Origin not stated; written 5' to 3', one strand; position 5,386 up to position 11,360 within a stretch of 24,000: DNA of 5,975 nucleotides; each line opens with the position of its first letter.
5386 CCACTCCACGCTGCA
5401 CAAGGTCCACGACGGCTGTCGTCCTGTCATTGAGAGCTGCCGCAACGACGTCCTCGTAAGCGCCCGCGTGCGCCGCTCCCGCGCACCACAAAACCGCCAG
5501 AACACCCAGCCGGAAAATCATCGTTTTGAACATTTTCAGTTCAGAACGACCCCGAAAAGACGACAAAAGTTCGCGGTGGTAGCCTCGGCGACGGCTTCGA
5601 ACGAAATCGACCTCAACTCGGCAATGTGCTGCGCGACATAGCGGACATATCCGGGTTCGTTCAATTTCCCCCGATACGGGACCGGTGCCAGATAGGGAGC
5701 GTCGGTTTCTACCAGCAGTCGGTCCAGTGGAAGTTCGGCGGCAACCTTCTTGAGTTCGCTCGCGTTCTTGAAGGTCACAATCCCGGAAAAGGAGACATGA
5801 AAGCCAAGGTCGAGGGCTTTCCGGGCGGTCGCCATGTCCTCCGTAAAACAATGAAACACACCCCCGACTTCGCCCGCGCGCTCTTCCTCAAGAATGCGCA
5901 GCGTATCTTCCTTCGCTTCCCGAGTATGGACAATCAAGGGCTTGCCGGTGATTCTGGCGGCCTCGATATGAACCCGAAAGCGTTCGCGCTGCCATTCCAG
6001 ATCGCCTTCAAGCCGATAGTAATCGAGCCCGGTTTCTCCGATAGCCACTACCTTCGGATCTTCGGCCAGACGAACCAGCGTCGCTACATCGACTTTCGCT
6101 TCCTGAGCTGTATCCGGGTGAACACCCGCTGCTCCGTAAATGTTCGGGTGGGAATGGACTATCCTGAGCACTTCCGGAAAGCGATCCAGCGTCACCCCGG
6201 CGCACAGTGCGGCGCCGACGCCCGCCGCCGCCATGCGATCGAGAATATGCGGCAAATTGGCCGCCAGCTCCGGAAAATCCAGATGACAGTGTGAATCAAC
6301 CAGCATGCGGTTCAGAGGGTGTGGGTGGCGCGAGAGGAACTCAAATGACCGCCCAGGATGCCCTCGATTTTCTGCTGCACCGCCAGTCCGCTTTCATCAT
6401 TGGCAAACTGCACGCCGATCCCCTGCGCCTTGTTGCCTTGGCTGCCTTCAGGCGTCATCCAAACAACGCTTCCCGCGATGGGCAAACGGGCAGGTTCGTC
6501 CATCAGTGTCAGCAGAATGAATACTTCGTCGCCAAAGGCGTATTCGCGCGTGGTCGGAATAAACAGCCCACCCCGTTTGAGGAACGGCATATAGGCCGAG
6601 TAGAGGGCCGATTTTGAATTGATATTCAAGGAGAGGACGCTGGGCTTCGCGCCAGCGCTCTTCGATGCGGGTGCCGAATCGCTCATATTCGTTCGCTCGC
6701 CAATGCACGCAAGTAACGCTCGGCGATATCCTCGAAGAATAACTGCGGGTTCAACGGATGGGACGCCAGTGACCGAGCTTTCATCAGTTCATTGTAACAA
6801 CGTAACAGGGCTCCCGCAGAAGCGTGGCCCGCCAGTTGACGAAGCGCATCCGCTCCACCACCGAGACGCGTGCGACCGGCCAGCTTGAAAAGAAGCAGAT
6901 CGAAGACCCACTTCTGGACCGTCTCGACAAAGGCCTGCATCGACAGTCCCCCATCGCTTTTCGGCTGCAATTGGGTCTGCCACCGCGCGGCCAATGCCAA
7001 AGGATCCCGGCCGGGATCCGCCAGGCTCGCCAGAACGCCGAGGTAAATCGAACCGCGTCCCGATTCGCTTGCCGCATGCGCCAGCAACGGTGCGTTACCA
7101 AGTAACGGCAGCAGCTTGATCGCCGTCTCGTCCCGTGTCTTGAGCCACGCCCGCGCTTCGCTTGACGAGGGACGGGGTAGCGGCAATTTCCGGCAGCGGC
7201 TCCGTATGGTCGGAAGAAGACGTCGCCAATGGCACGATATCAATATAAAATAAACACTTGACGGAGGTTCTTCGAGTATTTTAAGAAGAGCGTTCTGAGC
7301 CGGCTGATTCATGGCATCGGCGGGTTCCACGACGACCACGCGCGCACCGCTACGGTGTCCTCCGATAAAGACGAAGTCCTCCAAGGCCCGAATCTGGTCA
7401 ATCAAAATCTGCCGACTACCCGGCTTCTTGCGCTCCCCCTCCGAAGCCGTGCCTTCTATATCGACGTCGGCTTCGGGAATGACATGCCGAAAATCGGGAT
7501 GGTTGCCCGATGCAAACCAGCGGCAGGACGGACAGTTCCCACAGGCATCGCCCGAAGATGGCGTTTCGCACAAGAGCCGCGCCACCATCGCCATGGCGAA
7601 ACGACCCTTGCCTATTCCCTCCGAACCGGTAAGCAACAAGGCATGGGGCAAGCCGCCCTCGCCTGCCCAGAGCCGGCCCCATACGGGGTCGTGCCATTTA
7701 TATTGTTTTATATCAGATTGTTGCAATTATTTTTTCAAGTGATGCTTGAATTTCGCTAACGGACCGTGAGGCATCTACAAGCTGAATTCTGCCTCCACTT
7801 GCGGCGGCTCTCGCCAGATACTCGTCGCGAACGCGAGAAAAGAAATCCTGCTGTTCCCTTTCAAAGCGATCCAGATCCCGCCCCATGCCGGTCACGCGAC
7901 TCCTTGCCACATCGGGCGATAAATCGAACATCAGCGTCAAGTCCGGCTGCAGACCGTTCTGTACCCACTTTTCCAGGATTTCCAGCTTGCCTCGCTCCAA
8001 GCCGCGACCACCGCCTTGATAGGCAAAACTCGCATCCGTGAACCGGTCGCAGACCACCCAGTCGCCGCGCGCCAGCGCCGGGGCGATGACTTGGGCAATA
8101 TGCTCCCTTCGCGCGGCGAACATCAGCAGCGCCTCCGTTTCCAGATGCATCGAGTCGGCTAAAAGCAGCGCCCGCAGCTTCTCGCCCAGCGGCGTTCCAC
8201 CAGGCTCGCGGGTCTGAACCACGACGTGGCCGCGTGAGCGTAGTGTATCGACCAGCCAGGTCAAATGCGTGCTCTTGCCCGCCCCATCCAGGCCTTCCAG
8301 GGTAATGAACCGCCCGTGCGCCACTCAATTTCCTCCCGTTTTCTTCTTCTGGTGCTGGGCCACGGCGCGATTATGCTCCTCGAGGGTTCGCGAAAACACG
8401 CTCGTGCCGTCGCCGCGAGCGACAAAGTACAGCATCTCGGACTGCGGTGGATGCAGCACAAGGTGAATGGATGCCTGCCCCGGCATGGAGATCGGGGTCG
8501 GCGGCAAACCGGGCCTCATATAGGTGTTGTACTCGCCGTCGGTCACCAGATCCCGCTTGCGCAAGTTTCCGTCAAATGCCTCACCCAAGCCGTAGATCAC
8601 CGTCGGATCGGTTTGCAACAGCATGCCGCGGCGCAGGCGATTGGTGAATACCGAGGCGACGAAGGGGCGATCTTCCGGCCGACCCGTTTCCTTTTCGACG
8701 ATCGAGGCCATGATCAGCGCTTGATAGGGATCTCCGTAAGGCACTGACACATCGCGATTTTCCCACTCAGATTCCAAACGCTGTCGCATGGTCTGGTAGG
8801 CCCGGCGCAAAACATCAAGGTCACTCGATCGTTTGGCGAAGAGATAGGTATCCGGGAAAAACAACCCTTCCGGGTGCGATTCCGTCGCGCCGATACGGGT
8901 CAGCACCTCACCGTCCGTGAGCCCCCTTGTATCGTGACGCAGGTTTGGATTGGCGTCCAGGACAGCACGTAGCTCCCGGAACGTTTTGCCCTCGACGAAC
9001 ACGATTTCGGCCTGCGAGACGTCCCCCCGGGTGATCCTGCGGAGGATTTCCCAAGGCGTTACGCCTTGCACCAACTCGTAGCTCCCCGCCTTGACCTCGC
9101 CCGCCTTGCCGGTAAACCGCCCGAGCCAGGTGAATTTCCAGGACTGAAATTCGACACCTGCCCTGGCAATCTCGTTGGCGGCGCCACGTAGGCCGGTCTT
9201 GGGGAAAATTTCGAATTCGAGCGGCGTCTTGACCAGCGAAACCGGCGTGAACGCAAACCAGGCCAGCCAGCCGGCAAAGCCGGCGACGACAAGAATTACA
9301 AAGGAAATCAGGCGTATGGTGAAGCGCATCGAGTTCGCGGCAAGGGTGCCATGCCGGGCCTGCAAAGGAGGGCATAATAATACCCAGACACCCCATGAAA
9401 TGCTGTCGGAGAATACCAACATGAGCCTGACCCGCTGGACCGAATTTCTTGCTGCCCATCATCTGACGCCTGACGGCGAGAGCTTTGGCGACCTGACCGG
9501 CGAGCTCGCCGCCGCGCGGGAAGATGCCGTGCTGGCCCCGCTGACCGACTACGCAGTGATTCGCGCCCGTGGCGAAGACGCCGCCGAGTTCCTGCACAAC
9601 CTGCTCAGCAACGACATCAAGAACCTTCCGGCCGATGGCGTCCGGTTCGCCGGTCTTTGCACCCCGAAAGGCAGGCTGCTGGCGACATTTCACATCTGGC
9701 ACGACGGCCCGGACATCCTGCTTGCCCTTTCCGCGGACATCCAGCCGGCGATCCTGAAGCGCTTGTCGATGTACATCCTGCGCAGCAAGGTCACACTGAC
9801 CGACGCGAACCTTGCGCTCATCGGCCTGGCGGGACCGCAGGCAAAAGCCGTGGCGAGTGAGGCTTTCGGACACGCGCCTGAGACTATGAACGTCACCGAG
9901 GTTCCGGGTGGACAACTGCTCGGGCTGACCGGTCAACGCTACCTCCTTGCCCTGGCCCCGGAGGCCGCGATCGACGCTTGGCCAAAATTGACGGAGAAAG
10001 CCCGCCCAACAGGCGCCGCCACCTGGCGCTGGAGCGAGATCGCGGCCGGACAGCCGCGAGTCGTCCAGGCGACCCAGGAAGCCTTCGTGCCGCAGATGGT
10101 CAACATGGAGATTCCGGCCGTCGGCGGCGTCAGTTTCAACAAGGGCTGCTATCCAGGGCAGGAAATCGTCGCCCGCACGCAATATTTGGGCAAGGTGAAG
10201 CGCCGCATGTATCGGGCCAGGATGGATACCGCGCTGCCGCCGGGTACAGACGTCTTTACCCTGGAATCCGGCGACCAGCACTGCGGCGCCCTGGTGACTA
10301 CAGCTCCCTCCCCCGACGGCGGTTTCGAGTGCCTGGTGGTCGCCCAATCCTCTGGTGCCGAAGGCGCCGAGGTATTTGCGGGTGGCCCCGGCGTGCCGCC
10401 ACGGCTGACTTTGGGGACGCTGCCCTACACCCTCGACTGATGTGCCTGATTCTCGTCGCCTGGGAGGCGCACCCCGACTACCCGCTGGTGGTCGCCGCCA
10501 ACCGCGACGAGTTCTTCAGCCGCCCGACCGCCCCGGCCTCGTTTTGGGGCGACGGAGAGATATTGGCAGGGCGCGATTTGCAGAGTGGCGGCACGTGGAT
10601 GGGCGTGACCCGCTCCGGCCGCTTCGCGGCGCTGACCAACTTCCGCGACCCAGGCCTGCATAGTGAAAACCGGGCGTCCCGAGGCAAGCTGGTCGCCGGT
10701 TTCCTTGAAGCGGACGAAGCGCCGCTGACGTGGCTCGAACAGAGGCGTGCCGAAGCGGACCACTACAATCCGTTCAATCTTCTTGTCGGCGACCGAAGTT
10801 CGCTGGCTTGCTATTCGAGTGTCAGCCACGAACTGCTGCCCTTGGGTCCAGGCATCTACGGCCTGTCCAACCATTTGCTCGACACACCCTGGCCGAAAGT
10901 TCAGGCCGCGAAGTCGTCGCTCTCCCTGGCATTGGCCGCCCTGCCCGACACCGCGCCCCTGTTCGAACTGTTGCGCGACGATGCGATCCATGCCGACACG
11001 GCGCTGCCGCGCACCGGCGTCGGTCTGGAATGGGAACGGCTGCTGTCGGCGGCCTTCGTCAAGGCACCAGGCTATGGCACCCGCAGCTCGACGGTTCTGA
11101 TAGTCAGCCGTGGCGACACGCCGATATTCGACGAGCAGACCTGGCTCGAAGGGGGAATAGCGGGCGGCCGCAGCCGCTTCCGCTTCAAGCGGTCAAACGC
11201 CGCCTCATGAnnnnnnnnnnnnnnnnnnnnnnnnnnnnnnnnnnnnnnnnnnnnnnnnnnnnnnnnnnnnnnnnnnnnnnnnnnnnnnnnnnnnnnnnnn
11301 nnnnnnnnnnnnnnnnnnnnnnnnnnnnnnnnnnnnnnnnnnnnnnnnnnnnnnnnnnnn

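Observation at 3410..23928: Dispersed ~24-nt element CGGCGT-RY-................: six copies on both strands, in coding and intergenic DNA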

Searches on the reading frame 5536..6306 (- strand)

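Call 6: search_protein_families(library=pfam, proteins=[window:5536-6306:-])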
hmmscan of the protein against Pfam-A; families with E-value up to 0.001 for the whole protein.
window:5536-6306:- (256 aa): 1 family
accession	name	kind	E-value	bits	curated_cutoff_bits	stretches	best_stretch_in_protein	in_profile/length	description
PF01026.27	TatD_DNase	-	2.4e-87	293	27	1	3-252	1-253/253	TatD related DNase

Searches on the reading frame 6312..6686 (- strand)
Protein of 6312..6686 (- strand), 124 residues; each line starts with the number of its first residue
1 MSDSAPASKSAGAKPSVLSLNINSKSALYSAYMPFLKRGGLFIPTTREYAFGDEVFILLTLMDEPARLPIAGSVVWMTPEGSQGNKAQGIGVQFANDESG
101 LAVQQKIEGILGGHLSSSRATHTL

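Call 6: search_protein_families(library=pfam, proteins=[window:6312-6686:-])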
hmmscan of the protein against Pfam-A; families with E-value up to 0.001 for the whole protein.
window:6312-6686:- (124 aa): 1 family
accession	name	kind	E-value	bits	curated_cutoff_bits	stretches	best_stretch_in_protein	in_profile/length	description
PF07238.19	PilZ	-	4.6e-09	37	22.5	1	18-99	12-90/102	PilZ domain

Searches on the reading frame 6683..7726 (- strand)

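Call 6: search_protein_families(library=pfam, proteins=[window:6683-7726:-])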
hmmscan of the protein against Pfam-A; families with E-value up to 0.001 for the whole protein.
window:6683-7726:- (347 aa): 1 family
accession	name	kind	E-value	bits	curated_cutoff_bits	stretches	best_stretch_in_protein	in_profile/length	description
PF13177.12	DNA_pol3_delta2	-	1.2e-42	146.1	27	1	24-185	16-159/161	DNA polymerase III, delta subunit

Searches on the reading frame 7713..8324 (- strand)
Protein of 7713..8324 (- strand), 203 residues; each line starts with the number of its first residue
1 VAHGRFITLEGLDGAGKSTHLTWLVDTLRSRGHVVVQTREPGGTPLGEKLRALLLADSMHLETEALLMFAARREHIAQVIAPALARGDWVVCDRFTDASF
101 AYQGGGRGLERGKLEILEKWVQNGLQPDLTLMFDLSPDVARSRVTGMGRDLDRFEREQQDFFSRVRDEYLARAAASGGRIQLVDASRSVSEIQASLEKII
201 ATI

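Call 6: search_protein_families(library=pfam, proteins=[window:7713-8324:-])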
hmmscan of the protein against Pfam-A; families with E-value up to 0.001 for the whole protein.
window:7713-8324:- (203 aa): 1 family
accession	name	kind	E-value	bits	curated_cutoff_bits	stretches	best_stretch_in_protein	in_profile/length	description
PF02223.23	Thymidylate_kin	-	6.9e-48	163.2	27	1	9-194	1-183/185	Thymidylate kinase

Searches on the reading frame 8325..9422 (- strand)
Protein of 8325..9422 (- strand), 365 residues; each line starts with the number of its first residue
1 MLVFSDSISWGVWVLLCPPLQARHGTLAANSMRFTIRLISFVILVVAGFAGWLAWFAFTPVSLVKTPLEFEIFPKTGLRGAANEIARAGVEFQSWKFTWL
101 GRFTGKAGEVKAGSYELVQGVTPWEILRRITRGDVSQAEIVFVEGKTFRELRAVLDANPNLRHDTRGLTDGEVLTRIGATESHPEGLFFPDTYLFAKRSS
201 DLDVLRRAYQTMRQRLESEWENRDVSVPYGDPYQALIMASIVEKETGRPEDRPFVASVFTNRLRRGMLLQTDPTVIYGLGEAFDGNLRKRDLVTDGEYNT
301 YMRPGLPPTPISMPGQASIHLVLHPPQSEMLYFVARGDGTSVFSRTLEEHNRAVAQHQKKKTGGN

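Call 6: search_protein_families(library=pfam, proteins=[window:8325-9422:-])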
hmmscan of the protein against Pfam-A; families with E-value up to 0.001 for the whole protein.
window:8325-9422:- (365 aa): 1 family
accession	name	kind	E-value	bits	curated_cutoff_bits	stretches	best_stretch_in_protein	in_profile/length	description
PF02618.21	YceG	-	5.8e-80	269.1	32.4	1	71-356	2-275/275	YceG-like family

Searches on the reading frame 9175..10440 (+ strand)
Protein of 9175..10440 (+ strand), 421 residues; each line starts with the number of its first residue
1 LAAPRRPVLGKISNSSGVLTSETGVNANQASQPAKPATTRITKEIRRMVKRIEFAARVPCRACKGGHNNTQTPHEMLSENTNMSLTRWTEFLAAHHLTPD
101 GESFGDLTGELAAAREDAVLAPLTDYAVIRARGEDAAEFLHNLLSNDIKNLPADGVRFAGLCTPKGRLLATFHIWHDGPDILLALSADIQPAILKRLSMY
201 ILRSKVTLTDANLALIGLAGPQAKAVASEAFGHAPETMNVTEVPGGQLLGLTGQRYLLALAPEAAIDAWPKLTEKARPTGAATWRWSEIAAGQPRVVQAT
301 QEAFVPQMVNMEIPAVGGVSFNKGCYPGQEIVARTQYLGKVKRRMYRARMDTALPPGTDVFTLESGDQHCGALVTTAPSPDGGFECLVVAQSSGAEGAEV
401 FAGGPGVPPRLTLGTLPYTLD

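Call 7: search_protein_families(library=pfam, proteins=[window:9175-10440:+])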
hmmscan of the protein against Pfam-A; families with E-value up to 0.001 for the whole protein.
window:9175-10440:+ (421 aa): 1 family
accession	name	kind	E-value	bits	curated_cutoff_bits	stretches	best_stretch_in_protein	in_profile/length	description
PF01571.26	GCV_T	-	4.1e-14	52.9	25.6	1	109-311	31-252/255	Aminomethyltransferase folate-binding domain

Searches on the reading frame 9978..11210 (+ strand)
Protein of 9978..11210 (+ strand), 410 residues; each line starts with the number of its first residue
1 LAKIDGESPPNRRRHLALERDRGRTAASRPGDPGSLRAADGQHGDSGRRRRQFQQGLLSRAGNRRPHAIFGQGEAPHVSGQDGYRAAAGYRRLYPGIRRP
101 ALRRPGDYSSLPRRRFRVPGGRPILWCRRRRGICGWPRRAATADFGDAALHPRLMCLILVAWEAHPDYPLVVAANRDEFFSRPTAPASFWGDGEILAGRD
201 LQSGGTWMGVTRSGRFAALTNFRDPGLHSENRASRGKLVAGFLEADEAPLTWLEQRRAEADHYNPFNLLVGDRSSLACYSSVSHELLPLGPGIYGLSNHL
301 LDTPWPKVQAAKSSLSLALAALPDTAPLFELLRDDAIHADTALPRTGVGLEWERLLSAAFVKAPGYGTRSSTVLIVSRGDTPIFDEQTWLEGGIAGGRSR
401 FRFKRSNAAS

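Call 7: search_protein_families(library=pfam, proteins=[window:9978-11210:+])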
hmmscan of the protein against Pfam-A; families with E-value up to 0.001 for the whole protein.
window:9978-11210:+ (410 aa): 1 family
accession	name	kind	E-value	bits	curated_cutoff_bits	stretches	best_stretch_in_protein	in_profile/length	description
PF05742.17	TANGO2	-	1.6e-68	232.1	22.6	1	155-389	1-255/257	Transport and Golgi organisation 2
